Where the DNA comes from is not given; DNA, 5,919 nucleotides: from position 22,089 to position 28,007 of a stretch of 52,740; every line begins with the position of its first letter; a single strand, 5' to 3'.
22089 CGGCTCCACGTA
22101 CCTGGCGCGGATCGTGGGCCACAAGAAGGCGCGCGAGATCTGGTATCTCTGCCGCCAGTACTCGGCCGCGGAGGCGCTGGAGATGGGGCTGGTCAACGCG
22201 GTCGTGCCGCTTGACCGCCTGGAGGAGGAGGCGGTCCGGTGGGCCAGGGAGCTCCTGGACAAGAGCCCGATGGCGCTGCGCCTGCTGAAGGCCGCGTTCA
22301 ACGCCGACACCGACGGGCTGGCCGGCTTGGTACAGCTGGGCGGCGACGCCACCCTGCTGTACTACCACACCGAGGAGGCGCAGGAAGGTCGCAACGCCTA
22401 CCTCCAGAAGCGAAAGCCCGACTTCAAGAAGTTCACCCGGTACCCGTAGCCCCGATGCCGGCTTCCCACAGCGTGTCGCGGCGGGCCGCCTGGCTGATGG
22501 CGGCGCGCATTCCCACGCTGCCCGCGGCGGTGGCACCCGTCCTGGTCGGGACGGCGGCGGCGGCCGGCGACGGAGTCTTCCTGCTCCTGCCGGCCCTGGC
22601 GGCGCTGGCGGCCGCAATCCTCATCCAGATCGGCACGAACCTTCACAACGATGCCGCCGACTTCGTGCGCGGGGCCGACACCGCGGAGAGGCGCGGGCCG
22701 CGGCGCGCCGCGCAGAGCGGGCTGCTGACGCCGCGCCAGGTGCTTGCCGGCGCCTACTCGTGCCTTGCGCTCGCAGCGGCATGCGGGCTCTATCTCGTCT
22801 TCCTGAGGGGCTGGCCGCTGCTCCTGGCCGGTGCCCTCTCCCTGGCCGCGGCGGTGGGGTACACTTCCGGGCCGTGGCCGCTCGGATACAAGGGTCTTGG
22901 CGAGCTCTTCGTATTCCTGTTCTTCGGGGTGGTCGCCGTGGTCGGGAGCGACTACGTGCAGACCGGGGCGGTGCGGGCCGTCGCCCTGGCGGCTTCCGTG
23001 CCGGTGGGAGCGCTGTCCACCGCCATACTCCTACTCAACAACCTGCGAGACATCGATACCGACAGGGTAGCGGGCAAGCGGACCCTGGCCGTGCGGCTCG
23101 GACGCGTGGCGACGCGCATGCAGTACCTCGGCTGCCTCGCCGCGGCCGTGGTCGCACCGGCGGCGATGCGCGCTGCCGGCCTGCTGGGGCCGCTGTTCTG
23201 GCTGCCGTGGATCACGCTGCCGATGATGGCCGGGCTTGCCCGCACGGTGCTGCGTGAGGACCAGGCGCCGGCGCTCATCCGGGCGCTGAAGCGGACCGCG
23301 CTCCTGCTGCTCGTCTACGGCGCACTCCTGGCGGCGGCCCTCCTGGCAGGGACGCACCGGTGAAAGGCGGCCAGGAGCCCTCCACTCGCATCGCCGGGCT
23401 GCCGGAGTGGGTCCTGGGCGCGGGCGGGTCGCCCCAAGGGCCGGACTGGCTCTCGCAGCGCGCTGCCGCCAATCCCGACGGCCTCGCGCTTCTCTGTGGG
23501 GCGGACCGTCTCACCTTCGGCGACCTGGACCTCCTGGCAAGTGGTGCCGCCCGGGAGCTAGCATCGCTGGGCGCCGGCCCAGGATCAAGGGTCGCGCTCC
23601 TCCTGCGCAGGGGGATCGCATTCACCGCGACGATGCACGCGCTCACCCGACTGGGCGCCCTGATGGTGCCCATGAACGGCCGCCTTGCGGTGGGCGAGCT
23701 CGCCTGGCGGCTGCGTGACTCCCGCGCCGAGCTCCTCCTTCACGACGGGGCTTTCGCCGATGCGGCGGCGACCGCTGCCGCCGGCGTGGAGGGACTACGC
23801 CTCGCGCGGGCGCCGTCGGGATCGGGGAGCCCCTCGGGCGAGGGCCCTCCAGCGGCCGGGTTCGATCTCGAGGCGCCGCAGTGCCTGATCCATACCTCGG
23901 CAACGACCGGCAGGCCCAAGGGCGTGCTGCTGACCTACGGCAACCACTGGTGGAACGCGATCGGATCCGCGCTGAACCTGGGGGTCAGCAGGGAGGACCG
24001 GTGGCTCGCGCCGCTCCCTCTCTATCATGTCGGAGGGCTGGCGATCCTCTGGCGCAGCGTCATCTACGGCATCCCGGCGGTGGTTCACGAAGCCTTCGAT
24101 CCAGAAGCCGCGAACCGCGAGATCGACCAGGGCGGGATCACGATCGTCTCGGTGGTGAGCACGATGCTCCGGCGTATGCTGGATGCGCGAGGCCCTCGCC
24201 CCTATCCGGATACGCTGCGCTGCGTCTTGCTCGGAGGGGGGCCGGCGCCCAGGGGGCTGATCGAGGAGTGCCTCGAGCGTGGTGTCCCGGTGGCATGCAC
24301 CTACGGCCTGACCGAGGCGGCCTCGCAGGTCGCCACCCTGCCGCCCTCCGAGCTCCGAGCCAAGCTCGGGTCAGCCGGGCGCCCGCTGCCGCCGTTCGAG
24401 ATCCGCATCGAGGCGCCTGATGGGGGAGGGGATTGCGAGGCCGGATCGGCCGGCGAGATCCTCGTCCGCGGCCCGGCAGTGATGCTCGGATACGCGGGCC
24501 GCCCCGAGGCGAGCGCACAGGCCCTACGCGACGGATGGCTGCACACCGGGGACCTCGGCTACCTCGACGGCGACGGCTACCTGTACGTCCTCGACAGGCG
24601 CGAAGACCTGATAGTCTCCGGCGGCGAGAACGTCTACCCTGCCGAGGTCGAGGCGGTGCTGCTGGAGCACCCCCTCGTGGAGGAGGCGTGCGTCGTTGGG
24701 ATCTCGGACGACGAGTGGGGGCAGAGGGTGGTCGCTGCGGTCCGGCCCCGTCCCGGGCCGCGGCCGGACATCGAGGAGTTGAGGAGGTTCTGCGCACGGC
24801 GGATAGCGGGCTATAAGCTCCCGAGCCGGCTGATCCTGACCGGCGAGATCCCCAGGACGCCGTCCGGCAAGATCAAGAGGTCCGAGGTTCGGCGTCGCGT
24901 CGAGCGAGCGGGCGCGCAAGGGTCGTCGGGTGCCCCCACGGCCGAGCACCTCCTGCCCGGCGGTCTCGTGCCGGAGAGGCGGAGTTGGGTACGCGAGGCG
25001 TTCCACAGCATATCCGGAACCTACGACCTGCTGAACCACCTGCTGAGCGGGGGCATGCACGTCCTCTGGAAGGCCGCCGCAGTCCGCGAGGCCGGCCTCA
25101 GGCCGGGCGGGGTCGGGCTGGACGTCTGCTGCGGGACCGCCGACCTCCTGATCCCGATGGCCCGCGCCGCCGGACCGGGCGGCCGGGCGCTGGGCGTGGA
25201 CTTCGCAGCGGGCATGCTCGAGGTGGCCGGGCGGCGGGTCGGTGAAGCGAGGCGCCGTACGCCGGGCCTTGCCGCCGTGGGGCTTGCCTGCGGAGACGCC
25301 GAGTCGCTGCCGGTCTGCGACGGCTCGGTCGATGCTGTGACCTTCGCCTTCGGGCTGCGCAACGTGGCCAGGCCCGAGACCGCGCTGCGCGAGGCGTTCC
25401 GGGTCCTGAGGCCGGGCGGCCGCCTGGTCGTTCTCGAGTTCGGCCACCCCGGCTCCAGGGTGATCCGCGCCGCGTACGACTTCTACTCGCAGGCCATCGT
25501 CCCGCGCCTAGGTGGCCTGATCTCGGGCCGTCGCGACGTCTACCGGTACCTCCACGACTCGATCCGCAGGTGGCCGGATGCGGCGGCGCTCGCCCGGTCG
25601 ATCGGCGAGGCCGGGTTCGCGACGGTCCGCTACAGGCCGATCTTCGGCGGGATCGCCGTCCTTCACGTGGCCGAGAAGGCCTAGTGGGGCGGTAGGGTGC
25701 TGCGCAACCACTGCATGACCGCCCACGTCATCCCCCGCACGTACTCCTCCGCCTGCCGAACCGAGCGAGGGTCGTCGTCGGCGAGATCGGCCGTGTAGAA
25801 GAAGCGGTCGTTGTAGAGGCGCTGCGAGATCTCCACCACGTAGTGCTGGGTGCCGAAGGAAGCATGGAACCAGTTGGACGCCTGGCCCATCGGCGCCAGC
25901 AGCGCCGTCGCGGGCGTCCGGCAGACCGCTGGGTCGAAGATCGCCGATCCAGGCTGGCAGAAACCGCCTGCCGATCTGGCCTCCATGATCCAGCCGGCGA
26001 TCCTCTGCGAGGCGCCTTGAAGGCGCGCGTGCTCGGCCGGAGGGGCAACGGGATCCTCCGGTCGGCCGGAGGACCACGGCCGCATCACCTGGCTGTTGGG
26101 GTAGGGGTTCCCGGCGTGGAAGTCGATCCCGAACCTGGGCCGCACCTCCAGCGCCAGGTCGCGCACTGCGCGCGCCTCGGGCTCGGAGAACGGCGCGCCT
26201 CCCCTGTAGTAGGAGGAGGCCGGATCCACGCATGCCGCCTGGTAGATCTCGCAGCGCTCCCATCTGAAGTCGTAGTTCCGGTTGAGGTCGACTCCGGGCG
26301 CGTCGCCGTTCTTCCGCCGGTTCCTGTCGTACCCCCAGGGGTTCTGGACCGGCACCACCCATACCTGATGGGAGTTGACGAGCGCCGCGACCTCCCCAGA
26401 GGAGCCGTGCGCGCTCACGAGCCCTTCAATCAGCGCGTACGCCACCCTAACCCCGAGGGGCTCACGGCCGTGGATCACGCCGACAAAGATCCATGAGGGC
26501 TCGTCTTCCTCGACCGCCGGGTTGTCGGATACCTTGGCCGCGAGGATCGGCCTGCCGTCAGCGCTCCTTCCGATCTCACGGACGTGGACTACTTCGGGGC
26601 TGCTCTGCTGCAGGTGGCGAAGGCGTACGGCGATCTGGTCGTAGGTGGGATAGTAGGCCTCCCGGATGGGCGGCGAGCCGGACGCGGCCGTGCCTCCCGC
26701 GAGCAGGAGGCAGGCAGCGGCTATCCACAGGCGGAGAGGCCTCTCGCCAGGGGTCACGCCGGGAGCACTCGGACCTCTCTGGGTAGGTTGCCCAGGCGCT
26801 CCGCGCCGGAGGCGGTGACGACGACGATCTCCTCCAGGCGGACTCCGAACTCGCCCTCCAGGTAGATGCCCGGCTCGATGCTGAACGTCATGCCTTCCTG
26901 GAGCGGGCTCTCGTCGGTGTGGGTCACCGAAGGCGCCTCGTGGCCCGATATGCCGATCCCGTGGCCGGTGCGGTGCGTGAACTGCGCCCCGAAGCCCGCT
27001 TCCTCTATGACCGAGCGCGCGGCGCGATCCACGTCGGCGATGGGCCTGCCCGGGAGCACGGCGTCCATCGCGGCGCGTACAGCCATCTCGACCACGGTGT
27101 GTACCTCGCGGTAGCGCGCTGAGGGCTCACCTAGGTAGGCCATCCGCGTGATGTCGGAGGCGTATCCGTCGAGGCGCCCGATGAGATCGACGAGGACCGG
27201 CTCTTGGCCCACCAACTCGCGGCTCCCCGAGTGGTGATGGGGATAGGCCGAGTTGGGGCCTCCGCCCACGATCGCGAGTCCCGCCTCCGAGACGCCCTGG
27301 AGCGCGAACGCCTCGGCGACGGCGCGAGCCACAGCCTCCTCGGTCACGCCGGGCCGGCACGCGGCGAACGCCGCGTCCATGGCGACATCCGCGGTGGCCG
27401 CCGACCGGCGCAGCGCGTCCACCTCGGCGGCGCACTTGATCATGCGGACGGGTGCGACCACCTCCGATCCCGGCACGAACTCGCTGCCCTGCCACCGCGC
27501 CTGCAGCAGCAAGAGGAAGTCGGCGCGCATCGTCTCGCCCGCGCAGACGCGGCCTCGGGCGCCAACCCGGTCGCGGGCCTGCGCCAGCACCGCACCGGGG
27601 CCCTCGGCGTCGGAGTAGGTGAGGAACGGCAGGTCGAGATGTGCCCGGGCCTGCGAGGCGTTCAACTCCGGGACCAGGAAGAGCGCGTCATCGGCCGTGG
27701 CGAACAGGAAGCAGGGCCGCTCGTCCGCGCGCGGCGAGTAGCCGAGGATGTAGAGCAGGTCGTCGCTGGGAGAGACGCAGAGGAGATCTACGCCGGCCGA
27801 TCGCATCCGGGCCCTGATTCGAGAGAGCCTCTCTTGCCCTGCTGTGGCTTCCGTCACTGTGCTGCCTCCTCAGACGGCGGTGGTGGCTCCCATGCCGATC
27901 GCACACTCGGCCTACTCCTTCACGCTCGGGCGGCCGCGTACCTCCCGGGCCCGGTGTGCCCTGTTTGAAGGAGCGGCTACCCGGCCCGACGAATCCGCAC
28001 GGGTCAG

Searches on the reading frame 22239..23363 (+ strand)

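Call 80: search_protein_families(library=pfam, proteins=[window:22239-23363:+], max_evalue=0.00001)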
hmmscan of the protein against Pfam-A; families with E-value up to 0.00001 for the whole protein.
window:22239-23363:+ (374 aa): 1 family
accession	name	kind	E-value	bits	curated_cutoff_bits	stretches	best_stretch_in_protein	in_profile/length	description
PF01040.23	UbiA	-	3.7e-34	118.6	34.2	1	97-342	1-236/250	UbiA prenyltransferase family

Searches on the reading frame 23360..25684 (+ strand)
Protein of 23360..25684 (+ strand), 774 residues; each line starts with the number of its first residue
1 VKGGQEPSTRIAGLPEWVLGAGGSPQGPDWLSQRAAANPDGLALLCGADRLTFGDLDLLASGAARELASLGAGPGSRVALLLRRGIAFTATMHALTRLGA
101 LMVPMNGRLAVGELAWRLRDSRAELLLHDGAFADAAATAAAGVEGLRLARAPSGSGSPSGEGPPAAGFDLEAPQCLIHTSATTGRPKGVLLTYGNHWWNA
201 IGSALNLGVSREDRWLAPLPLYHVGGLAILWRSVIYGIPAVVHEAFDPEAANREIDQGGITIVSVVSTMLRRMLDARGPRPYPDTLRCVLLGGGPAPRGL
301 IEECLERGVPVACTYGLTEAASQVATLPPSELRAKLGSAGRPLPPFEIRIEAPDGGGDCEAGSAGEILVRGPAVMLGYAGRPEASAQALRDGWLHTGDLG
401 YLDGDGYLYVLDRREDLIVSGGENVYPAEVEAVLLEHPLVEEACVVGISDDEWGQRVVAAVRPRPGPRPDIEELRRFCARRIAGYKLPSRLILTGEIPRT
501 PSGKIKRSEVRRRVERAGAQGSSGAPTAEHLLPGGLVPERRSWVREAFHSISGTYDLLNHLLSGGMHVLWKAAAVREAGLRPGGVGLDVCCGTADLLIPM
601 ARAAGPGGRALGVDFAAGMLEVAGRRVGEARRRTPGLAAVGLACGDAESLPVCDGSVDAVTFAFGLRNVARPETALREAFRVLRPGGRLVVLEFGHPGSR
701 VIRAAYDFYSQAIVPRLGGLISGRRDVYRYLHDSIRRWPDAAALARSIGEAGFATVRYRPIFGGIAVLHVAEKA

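Call 80: search_protein_families(library=pfam, proteins=[window:23360-25684:+], max_evalue=0.00001)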
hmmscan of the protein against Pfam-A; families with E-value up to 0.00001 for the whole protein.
window:23360-25684:+ (774 aa): 8 families
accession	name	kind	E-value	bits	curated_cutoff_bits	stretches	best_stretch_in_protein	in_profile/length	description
PF00501.34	AMP-binding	-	5.5e-68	229.9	29.9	1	32-378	2-383/384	AMP-binding enzyme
PF01209.24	Ubie_methyltran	-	1.2e-61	208.5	20.1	1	541-773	8-233/233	ubiE/COQ5 methyltransferase family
PF13193.12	AMP-binding_C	-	1e-20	74.9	24.5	1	429-504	1-76/76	AMP-binding enzyme C-terminal domain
PF08241.18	Methyltransf_11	-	2.9e-18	66.7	21.2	1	587-691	1-95/95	Methyltransferase domain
PF13649.12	Methyltransf_25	-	7.1e-17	62.3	27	1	587-687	2-97/97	Methyltransferase domain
PF13847.12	Methyltransf_31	-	9.3e-13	48.5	27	1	584-695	5-113/145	Methyltransferase domain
PF08242.18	Methyltransf_12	-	5.3e-10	40.3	30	1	587-689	1-98/98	Methyltransferase domain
PF13489.12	Methyltransf_23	-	2.3e-07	31.1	27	1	580-756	20-162/164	Methyltransferase domain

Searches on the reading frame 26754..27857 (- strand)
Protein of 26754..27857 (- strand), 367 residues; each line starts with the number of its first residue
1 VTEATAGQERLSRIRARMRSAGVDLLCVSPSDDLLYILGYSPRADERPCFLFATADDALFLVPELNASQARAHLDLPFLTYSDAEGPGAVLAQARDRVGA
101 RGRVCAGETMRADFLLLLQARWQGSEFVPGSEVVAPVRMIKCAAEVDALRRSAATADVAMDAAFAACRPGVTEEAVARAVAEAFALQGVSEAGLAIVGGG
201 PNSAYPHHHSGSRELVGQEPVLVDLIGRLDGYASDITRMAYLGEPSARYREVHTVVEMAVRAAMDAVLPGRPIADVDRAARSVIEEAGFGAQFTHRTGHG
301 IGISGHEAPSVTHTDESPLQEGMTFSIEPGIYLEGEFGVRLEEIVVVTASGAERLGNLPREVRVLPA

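Call 80: search_protein_families(library=pfam, proteins=[window:26754-27857:-], max_evalue=0.00001)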
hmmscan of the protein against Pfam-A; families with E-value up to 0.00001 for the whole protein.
window:26754-27857:- (367 aa): 2 families
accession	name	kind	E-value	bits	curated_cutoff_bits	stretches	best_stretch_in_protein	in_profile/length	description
PF00557.29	Peptidase_M24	-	4e-60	203.6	23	1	148-349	2-208/208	Metallopeptidase family M24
PF01321.24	Creatinase_N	-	6.8e-15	56.2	22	1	10-140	1-128/128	Creatinase/Prolidase N-terminal domain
